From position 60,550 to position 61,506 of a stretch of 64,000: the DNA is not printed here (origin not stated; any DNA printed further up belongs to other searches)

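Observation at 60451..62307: Split Fpg/Nei arrangement: zinc-finger-less Fpg-like glycosylase in an operon with a separate CxxC-x20-CxxC zinc-ribbon gene, a DUF4912 gene and an RHH gene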

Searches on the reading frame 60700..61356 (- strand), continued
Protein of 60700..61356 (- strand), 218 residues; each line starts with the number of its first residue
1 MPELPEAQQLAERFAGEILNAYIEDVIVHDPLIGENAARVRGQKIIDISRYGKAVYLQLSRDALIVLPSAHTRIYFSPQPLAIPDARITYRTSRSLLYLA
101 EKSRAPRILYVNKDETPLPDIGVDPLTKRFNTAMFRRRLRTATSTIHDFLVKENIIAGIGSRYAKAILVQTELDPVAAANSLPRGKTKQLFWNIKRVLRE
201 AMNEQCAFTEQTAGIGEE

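Call 34: search_solved_structures(query=A2, max_evalue=0.001, show_alignments=2)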
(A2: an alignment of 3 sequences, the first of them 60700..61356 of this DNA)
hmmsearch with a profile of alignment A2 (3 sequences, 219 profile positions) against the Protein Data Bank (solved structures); distinct sequences matched with E-value up to 0.001: 32.
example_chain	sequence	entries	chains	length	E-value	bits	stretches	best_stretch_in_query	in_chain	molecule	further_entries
1ee8_A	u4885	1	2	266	3.8e-21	78.7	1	2-203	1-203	MUTM (FPG) PROTEIN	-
4cis_A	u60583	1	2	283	4e-18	68.8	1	1-203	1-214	FORMAMIDOPYRIMIDIN DNA GLYCOSYLASE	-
1tdz_A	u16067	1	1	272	2.4e-17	66.3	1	1-203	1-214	formamidopyrimidine-DNA glycosylase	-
6tc6_A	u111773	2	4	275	8.4e-17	64.5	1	1-204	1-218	Formamidopyrimidine-DNA glycosylase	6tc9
6fl1_A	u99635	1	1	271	2.4e-16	63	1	2-203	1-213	Formamidopyrimidine-DNA glycosylase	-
4pd2_A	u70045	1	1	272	2.5e-16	62.9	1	2-203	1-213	Formamidopyrimidine-DNA glycosylase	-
6h0s_A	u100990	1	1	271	2.6e-16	62.9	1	2-203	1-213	Formamidopyrimidine-DNA glycosylase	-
1pji_A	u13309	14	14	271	2.6e-16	62.9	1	2-203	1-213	Formamidopyrimidine-DNA glycosylase | DNA glycosylase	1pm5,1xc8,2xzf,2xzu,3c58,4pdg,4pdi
4pcz_A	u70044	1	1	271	2.6e-16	62.9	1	2-203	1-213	Formamidopyrimidine-DNA glycosylase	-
1kfv_A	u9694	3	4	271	1.1e-15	60.9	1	3-203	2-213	Formamido-pyrimidine DNA glycosylase | Formamidopyrimidine-DNA glycosylase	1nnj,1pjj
6rnr_A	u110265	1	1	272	3.9e-15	59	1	2-203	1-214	Formamidopyrimidine-DNA glycosylase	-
1l1t_A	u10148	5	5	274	7.4e-15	58.1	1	1-203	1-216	MutM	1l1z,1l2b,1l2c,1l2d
3twk_A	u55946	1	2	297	2e-14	56.7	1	1-203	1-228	Formamidopyrimidine-DNA glycosylase 1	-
3twl_A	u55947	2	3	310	2.4e-14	56.5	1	1-203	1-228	Formamidopyrimidine-DNA glycosylase 1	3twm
1r2y_A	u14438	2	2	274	4.2e-14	55.7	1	1-203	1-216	MutM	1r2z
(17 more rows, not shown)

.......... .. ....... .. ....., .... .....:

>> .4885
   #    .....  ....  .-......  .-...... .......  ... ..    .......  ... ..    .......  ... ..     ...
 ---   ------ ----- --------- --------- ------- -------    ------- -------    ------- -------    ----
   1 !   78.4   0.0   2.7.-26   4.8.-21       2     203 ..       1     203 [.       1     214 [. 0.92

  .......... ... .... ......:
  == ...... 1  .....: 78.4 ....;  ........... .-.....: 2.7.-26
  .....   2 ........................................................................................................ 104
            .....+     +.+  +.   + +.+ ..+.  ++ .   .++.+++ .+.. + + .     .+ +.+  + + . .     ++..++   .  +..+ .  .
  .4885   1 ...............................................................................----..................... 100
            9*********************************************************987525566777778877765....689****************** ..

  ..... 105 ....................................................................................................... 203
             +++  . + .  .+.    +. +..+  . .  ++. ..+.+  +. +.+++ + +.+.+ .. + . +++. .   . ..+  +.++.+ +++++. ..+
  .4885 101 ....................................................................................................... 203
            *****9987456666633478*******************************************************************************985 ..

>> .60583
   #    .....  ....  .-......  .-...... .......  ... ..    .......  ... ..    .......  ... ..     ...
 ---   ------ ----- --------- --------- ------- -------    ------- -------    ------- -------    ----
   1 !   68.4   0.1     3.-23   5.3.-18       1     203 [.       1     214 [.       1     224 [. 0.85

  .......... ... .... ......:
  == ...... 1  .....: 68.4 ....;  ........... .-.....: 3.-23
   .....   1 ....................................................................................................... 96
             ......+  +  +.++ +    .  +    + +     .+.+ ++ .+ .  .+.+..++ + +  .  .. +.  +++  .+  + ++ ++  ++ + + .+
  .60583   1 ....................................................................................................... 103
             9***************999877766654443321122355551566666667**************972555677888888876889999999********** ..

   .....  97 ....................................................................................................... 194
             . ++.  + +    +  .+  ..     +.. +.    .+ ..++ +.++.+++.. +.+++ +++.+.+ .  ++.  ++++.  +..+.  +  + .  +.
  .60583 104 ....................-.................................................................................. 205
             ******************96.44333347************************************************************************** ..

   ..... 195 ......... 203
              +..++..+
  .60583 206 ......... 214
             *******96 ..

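Call 37: find_related_loci(query=A3, collection=genome_contigs, flank=5000)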
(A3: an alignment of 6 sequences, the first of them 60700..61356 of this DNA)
Query A3 (218 aa) in genome_contigs; peptide patterns used: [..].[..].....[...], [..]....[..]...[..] (x = any residue, [..] = any of these).
67 stretches matched a pattern; 39 encode a relative of the query (tblastn E <= 1e-3); 39 distinct loci.
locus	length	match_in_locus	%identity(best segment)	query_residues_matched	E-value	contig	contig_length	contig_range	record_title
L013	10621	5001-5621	48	1-206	1e-62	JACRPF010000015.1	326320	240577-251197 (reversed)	MAG: Spirochaetes bacterium isolate NC_groundwater_1980_Pr3_S-0.2um_53_5 scaffold_523669, whole genome shotgun sequence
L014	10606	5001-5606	46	1-202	2e-58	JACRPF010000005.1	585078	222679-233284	MAG: Spirochaetes bacterium isolate NC_groundwater_1980_Pr3_S-0.2um_53_5 scaffold_120236, whole genome shotgun sequence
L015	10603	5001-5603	36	1-203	2e-35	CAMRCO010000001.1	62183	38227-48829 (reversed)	MAG TPA_asm: uncultured Spirochaetia bacterium isolate ERR3140044_bin.2_metaWRAP_v1.3_MAG genome assembly, contig: ERZ47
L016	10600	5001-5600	32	1-202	2e-30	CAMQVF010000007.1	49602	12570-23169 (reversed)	MAG TPA_asm: uncultured Spirochaetia bacterium isolate ERR3139987_bin.3_metaWRAP_v1.3_MAG genome assembly, contig: ERZ47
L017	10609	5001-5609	31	1-201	9e-29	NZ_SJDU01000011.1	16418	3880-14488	Brachyspira catarrhinii strain Z12 Contig_11, whole genome shotgun sequence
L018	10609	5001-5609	33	1-201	2e-28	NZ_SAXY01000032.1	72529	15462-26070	Brachyspira pilosicoli strain PC5538III-hc PC5538III-hc_contig32, whole genome shotgun sequence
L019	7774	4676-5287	30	1-202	3e-28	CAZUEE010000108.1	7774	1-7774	MAG TPA_asm: uncultured Brachyspira sp. isolate SRP225648_co1_32 genome assembly, contig: NODE_23994_length_7774_cov_19.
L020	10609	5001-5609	33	1-201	6e-28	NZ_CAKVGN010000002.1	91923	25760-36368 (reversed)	MAG: uncultured Brachyspira sp. isolate REFINED_METABAT215_TOP10_CONTIGS_1500_ASSEMBLY_K77_MERGED__Hadza_MoBio_hadza-I-L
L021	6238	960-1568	33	1-201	1e-27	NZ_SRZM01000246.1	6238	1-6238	Brachyspira pilosicoli strain T010 Contig_246, whole genome shotgun sequence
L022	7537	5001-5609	30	1-201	2e-27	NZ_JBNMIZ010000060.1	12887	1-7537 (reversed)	MAG: Brachyspira sp. isolate CM_BacBra2172.83 k141_198657_length_12887_cov_31.9638, whole genome shotgun sequence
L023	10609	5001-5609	31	1-201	2e-27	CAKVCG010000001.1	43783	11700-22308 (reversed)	MAG: uncultured Brachyspira sp. isolate REFINED_METABAT215_TOP10_CONTIGS_1500_ASSEMBLY_K77_MERGED__Hadza_MoBio_hadza-E-H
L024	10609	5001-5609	30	1-201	9e-27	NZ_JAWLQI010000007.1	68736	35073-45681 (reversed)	Brachyspira pulli strain BB22 BB22_N7_l=68736_d=1.21x, whole genome shotgun sequence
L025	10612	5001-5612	30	1-201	1e-26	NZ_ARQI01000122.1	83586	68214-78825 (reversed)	Brachyspira innocens ATCC 29796 strain B256 F811DRAFT_scaffold00009.9_C, whole genome shotgun sequence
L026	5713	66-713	29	1-218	8e-27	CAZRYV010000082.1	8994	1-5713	MAG TPA_asm: uncultured Brachyspira sp. isolate SRP313737_co1_123 genome assembly, contig: NODE_11509_length_8994_cov_19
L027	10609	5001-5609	31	1-201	1e-26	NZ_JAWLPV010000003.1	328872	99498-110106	Brachyspira pilosicoli strain JJ15 JJ15_N3_l=328872_d=0.83x, whole genome shotgun sequence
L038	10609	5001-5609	29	1-201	5e-25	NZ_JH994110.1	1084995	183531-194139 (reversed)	Brachyspira hampsonii 30446 isolate IDAC 161111-01 scaffold00003, whole genome shotgun sequence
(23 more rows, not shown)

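Call 43: predict_structure(alignment_id=A2)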
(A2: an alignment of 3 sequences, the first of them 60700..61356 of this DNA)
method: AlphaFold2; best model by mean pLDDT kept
length: 218 residues; sequences in the alignment: 3
mean_pLDDT: 65.7   pTM: 0.44
mean pLDDT of the five models: 65.7, 65.3, 65.1, 61.6, 49.7
residues with pLDDT >= 90: 1; 70-90: 99; 50-70: 78; < 50: 40
segments of 3 or more residues with pLDDT < 50: 1-11, 118-122, 125-127, 154-159, 205-218
pLDDT, mean of each block of 10 residues (from residue 1): 39 61 76 55 74 69 68 71 71 80 60 53 51 80 85 52 75 87 85 73 44 32
secondary structure, 60 per line:
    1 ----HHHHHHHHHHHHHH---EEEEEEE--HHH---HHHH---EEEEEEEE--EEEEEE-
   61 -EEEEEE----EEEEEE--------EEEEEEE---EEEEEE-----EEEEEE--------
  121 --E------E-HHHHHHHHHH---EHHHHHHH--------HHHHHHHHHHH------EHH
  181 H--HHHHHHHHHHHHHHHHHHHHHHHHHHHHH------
elements in order: H5-18 E22-28 H37-40 E44-51 E54-59 E62-67 E72-77 E86-92 E96-101 E107-112 H132-141 H146-152 H161-171 H184-212

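Call 44: find_related_loci(query=A3, collection=metagenome_contigs, flank=4000)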
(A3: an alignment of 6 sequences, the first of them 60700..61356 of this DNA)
Query A3 (218 aa) in metagenome_contigs; peptide patterns used: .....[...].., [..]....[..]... (x = any residue, [..] = any of these).
570 stretches matched a pattern; 32 encode a relative of the query (tblastn E <= 1e-3); 31 distinct loci.
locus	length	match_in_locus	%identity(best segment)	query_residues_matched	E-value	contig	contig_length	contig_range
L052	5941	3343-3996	100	1-218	2e-147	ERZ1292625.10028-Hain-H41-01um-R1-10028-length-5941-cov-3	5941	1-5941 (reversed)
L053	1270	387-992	44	1-202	2e-54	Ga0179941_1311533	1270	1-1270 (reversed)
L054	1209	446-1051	36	1-202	4e-42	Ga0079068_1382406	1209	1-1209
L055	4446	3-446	43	55-202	6e-36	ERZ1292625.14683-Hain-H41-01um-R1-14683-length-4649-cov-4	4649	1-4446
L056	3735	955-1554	32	1-202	3e-29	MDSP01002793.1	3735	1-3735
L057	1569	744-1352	31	1-201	5e-29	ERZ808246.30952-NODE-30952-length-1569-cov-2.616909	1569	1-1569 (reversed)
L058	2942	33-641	31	1-201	7e-29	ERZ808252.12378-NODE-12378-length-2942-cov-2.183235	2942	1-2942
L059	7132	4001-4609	33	1-201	4e-28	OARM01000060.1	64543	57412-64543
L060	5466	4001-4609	30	1-201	1e-27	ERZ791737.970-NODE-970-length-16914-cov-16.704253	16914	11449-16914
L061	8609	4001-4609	30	1-201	8e-28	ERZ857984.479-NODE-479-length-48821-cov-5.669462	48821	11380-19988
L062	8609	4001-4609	30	1-201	8e-28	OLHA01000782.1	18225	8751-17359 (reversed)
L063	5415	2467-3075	30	1-201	8e-28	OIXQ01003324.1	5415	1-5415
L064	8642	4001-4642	28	1-204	2e-22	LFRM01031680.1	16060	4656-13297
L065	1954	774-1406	30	1-202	4e-19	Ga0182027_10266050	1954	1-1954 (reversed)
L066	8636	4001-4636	28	1-202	1e-15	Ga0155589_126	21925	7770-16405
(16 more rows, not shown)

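Call 51: search_protein_families(library=pfam, proteins=[L013:4129-4350:+, L013:4361-4942:+, L013:5001-5708:+, L038:5001-5654:+, L001:5568-5972:+], max_evalue=0.1)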
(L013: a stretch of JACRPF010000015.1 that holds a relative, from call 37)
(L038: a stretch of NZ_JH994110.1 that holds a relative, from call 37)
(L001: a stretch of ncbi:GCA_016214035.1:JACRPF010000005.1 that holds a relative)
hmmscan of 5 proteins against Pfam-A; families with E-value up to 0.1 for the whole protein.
L013:4129-4350:+ (73 aa): 1 family
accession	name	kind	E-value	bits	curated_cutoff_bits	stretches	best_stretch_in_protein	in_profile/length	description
PF24458.1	DUF7573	-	0.017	15.5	30.2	1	4-33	12-36/39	Domain of unknown function (DUF7573)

L013:4361-4942:+ (193 aa): 1 family
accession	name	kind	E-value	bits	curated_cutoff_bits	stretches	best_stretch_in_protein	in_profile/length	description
PF16258.11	DUF4912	-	5.6e-15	56.1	29.4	1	45-150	4-113/118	Domain of unknown function (DUF4912)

L013:5001-5708:+ (235 aa): 4 families
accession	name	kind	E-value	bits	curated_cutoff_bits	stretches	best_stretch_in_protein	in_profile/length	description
PF06831.19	H2TH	-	1.3e-14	54.4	34.7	1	123-204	2-83/93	Formamidopyrimidine-DNA glycosylase H2TH domain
PF01149.29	Fapy_DNA_glyco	-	2.8e-09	38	25.5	1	1-97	1-104/117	Formamidopyrimidine-DNA glycosylase N-terminal domain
PF05833.16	NFACT_N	-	0.0083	15.4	31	1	123-203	167-244/456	NFACT N-terminal and middle domains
PF00416.27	Ribosomal_S13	-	0.033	15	31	1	156-200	19-63/128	Ribosomal protein S13/S18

L038:5001-5654:+ (217 aa): 4 families
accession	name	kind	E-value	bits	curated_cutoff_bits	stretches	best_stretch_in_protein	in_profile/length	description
PF06831.19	H2TH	-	9e-11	42.1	34.7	1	123-203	1-81/93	Formamidopyrimidine-DNA glycosylase H2TH domain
PF01149.29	Fapy_DNA_glyco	-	8.9e-07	30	25.5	1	1-94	1-104/117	Formamidopyrimidine-DNA glycosylase N-terminal domain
PF05833.16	NFACT_N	-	0.00072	18.9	31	1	125-204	168-244/456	NFACT N-terminal and middle domains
PF00416.27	Ribosomal_S13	-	0.0022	18.8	31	1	158-202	20-64/128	Ribosomal protein S13/S18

L001:5568-5972:+ (134 aa): 4 families
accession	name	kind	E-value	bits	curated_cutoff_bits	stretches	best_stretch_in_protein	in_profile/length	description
PF01475.25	FUR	-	3.9e-23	82.3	23.1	1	11-103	2-96/121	Ferric uptake regulator family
PF07106.19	TBPIP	-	0.0096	16.3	22.8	1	21-72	5-53/62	TBPIP/Hop2 winged helix domain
PF14630.12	ORC5_C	-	0.022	15.4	28.2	1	20-93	73-135/155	Origin recognition complex (ORC) subunit 5 C-terminus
PF07191.17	Zn_ribbon_6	-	0.095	13.2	25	0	84-130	12-57/67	Double zinc ribbon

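Call 69: search_protein_families(library=padloc, proteins=[window:60700-61356:-], max_evalue=0.01)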
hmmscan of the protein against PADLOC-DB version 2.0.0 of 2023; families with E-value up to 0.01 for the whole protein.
window:60700-61356:- (218 aa): 0 families

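Call 70: search_protein_families(library=pfam, proteins=[L013:5751-6647:-], max_evalue=0.001)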
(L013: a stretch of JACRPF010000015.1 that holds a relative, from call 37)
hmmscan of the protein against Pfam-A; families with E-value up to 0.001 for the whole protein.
L013:5751-6647:- (298 aa): 1 family
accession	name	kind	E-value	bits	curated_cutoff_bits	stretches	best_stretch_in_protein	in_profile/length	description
PF00294.29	PfkB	-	2.3e-41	142.5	25.8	1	28-292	34-296/302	pfkB family carbohydrate kinase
